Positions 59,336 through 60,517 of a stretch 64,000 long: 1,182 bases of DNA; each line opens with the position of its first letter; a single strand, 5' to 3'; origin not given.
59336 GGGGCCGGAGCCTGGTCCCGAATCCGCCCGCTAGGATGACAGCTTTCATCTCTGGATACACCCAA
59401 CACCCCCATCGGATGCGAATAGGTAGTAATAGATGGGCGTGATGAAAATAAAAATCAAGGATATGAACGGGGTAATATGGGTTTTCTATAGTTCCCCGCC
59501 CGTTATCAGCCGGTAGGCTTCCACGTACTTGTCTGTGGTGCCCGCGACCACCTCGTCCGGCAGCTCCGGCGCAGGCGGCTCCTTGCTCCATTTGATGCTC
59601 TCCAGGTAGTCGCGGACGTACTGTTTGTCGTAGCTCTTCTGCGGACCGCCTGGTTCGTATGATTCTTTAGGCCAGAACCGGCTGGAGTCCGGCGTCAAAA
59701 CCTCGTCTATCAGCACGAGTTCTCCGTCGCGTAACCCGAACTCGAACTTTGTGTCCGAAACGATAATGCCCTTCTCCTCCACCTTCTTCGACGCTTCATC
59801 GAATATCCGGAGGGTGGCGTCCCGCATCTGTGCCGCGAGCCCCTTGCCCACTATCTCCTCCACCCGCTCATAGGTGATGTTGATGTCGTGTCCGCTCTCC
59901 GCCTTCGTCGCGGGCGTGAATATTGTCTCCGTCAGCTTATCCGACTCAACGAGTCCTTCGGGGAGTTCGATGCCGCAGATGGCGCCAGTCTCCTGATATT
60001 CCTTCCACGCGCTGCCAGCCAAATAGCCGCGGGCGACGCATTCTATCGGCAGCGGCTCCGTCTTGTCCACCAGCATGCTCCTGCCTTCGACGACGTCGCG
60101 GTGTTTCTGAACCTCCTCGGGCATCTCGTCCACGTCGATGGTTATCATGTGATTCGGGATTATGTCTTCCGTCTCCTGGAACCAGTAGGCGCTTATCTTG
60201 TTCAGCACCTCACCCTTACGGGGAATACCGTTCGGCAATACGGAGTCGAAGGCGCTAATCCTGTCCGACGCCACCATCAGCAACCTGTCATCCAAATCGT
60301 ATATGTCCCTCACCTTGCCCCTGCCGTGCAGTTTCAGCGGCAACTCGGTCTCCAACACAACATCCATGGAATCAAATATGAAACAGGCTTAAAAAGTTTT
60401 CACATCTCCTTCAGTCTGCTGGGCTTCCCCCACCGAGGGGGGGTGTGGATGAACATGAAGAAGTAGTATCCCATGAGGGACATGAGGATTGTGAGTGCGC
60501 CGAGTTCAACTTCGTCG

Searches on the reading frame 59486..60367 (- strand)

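Call 26: search_protein_families(library=pfam, proteins=[window:59486-60367:-], max_evalue=0.001)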
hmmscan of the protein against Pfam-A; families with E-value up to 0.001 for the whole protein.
window:59486-60367:- (293 aa): 1 family
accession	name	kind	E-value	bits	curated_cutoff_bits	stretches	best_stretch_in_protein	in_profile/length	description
PF01259.24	SAICAR_synt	-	7.5e-76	255.4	20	1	16-263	4-229/233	SAICAR synthetase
